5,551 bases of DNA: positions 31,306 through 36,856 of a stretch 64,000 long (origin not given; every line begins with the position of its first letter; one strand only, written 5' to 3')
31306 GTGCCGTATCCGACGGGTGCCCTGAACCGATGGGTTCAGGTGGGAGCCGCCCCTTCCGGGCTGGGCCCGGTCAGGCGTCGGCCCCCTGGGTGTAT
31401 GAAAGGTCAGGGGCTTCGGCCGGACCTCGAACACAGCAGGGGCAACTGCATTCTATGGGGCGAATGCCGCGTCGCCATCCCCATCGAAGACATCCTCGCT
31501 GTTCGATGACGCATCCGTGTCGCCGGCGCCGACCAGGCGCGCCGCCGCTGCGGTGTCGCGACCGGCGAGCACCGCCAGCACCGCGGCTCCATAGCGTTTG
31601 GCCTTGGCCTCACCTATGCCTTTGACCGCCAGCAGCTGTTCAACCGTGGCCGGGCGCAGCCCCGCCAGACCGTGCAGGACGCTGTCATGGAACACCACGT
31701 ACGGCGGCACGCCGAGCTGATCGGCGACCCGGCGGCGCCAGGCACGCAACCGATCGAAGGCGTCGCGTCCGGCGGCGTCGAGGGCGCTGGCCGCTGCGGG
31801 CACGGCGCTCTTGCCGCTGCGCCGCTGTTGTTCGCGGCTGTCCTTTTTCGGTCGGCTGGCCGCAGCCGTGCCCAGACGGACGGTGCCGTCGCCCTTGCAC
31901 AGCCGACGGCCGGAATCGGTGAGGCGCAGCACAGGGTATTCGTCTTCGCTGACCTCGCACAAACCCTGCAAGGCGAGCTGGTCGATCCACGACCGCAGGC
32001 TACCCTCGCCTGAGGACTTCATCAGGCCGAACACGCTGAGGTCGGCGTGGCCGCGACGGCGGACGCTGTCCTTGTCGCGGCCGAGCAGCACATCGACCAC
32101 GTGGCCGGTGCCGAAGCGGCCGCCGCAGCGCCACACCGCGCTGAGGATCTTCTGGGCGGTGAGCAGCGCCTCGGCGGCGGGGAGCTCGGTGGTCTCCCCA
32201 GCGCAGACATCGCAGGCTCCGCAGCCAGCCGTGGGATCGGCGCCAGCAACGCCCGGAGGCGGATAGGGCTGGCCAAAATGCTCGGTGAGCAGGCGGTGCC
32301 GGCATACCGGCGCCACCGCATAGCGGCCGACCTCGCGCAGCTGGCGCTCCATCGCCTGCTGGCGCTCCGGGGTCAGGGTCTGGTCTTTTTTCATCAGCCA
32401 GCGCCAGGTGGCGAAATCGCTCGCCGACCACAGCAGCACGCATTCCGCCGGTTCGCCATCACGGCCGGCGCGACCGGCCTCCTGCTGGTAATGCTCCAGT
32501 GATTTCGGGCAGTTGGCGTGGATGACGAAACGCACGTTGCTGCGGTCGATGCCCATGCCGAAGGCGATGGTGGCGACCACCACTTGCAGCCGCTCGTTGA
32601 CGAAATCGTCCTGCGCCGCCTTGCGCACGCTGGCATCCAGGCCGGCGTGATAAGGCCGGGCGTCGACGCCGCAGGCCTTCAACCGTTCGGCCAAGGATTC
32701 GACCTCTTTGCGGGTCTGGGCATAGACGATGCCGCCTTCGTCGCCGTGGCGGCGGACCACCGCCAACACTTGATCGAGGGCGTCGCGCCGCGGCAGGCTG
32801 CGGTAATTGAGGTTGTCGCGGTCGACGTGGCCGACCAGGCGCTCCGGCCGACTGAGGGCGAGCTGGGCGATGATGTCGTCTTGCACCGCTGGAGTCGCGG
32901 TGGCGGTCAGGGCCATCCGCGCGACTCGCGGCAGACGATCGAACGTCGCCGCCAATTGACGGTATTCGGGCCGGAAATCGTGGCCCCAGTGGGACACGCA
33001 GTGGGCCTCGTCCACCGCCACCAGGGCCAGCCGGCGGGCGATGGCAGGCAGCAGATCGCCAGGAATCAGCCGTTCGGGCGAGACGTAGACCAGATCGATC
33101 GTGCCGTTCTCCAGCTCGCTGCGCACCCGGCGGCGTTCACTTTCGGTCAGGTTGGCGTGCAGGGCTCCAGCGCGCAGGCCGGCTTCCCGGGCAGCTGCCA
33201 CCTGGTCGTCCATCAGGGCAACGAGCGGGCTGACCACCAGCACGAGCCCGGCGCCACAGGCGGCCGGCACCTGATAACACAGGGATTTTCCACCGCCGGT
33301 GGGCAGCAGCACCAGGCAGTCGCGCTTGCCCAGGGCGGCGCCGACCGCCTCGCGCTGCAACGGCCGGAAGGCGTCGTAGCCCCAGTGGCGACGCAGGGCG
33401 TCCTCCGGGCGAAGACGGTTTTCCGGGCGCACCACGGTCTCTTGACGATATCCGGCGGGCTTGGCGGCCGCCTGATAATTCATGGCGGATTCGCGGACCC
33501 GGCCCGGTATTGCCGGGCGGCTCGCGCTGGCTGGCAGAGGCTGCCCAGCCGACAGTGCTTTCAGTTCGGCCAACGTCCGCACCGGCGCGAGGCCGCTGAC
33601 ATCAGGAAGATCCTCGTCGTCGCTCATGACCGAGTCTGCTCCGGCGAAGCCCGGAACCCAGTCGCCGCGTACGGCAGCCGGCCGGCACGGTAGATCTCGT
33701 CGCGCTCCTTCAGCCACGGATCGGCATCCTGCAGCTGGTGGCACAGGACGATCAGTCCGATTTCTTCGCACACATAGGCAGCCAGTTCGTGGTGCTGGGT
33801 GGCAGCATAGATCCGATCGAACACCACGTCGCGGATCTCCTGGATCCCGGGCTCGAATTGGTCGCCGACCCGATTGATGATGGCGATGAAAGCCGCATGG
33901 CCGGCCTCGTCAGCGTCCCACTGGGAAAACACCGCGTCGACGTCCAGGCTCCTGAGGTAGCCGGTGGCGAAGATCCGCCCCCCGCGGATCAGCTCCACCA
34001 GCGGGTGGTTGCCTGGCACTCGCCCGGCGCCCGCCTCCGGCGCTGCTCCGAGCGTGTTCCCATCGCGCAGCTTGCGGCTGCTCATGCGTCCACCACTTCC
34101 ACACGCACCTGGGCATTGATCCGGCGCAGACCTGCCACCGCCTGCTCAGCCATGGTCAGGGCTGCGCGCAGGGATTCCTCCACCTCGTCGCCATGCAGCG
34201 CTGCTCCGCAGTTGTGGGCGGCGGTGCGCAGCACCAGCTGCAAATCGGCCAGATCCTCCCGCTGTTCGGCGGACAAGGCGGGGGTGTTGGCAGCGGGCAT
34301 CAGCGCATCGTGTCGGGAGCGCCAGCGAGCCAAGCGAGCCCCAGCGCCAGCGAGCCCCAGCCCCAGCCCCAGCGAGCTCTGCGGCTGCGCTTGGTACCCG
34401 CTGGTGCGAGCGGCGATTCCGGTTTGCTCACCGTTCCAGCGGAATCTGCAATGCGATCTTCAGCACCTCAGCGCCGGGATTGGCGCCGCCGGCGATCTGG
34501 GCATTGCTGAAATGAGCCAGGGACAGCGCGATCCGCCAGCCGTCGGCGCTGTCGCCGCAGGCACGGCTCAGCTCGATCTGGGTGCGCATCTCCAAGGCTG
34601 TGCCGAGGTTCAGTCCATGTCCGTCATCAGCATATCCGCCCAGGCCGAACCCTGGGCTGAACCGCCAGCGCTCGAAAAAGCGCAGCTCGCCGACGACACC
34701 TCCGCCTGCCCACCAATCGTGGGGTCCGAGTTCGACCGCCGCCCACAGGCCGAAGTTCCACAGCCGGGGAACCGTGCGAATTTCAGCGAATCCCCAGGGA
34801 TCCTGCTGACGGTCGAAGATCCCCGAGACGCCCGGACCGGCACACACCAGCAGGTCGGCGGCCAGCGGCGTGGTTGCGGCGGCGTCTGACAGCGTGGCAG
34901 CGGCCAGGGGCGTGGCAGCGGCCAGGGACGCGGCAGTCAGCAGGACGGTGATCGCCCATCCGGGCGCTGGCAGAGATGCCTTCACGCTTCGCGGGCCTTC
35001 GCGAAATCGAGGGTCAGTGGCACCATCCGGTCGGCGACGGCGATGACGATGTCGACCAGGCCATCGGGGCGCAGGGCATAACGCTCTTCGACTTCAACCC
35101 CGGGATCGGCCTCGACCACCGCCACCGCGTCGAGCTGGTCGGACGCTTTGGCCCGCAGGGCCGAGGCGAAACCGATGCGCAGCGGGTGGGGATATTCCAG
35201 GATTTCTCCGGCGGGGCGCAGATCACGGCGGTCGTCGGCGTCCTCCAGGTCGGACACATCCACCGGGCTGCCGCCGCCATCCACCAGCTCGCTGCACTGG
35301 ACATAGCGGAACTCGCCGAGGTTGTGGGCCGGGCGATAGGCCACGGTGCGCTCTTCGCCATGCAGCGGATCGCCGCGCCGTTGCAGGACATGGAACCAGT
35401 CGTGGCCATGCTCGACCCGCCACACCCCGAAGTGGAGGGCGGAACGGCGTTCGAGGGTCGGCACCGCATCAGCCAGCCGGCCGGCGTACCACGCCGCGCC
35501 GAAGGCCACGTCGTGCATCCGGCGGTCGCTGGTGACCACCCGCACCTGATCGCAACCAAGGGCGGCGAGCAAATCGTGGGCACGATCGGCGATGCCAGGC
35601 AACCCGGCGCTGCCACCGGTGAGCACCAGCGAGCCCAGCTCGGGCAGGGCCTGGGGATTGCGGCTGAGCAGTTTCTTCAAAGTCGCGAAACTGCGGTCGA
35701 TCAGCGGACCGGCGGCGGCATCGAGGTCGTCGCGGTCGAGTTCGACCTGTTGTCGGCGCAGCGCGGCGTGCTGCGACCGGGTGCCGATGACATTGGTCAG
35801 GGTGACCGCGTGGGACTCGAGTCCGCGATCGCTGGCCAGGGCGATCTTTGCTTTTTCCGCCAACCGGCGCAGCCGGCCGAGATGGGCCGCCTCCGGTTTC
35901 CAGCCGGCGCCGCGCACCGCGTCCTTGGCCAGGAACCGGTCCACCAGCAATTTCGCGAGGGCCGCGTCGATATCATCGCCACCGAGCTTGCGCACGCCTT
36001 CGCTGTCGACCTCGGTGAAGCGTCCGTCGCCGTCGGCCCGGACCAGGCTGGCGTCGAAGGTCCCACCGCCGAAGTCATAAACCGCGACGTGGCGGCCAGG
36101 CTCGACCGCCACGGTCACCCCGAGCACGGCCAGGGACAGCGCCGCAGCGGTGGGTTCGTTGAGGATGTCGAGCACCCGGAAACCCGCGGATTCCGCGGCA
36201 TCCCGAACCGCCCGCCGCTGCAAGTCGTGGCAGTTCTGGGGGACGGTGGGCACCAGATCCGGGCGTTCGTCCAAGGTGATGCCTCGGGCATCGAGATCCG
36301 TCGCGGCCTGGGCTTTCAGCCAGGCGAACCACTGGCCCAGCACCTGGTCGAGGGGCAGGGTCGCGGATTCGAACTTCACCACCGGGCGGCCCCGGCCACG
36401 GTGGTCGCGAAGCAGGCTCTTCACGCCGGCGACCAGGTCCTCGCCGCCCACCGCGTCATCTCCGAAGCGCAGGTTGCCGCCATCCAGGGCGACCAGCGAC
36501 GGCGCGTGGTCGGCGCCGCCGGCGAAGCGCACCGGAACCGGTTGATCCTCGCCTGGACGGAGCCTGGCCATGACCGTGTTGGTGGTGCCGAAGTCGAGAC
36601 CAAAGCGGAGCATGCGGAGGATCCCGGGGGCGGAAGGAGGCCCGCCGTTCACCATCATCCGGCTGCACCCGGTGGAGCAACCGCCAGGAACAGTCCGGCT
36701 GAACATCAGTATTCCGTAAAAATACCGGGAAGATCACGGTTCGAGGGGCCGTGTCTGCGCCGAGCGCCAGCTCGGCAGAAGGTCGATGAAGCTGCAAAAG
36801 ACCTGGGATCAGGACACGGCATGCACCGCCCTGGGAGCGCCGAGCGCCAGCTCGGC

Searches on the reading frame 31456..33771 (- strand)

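Call 23: search_protein_families(library=pfam, max_evalue=0.01, proteins=[window:31456-33771:-])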
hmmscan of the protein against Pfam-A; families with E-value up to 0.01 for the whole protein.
window:31456-33771:- (772 aa): 6 families
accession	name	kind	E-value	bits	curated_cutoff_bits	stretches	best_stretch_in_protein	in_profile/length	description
PF09382.16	RQC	-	3.6e-26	91.7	23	1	538-638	10-110/114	RQC domain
PF00270.35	DEAD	-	1.6e-25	90.2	26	1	136-297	1-165/167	DEAD/DEAH box helicase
PF00271.37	Helicase_C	-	9.4e-22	77.8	23.5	1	331-439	5-110/110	Helicase conserved C-terminal domain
PF00570.28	HRDC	-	3.4e-21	75.4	23.8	1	670-735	3-68/68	HRDC domain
PF16124.10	RecQ_Zn_bind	-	4.2e-10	40.7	25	1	451-523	2-65/66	RecQ zinc-binding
PF00633.29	HHH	-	3.9e-06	26.9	24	1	702-725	2-25/30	Helix-hairpin-helix motif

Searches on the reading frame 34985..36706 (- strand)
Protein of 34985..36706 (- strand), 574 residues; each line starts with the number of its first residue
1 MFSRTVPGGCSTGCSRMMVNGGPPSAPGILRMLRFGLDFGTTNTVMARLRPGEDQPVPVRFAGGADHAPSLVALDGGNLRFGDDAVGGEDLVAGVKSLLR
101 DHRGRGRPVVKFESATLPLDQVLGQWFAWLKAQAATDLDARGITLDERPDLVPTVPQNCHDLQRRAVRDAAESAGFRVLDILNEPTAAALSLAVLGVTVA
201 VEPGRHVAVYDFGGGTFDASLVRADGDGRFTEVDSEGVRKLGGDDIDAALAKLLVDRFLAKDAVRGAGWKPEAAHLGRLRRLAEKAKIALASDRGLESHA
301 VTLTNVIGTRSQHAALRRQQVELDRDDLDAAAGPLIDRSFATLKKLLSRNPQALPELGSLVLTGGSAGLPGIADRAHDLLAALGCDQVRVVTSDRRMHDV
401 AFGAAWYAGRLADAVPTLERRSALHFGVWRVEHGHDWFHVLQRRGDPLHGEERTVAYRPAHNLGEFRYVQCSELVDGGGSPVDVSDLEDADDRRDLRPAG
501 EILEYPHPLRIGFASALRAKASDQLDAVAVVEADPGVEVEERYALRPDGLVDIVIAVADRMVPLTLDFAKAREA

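Call 23: search_protein_families(library=pfam, max_evalue=0.01, proteins=[window:34985-36706:-])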
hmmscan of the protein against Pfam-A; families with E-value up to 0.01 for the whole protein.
window:34985-36706:- (574 aa): 2 families
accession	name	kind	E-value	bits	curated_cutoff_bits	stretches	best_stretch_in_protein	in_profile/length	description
PF00012.26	HSP70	-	5.5e-37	127.7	20.6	1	149-411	134-375/599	Hsp70 protein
PF06723.19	MreB_Mbl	-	4.3e-10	39.4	27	1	148-404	93-315/327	MreB/Mbl protein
